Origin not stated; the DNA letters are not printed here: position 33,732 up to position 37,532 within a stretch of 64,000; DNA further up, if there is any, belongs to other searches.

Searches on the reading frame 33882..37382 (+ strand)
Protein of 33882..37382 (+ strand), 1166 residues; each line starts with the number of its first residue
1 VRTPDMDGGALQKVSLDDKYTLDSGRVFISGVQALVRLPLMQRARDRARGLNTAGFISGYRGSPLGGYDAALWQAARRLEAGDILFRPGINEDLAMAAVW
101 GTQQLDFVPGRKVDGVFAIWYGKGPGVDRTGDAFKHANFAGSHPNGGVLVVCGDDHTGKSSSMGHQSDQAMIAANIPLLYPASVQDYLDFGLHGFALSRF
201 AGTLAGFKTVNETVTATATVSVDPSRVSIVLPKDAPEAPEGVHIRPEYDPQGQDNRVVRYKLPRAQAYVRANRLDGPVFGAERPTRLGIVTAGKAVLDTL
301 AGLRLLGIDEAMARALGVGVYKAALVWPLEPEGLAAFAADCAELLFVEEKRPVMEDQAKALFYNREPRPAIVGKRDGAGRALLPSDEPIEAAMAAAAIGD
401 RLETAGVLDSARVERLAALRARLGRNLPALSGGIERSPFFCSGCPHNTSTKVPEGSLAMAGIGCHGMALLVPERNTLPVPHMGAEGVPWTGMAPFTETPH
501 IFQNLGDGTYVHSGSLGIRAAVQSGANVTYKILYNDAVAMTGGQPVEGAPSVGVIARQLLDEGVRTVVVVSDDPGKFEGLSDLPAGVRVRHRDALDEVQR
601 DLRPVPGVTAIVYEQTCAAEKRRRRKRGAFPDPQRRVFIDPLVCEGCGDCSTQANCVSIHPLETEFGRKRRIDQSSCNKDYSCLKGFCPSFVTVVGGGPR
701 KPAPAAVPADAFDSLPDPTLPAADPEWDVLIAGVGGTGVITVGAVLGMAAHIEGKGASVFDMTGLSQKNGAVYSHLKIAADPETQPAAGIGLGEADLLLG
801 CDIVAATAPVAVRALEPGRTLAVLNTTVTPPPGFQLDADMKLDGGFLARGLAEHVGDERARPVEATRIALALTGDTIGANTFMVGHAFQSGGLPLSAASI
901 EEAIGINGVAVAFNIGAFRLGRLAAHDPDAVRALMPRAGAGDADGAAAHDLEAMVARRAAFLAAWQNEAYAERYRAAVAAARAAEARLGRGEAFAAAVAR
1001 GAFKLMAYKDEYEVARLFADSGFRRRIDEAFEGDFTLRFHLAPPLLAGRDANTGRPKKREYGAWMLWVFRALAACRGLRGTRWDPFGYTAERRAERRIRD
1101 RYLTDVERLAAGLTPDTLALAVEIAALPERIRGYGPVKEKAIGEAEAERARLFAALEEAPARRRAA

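Call 22: search_protein_families(library=pfam, proteins=[window:33882-37382:+], max_evalue=0.00001)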
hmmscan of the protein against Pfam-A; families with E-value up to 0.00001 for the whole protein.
window:33882-37382:+ (1166 aa): 2 families
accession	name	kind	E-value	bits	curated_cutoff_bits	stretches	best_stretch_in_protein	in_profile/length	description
PF20169.3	DUF6537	-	4.7e-65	219.7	27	1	951-1150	1-202/203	Family of unknown function (DUF6537)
PF01558.24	POR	-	1.4e-18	68.1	27.4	1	735-922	1-172/173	Pyruvate ferredoxin/flavodoxin oxidoreductase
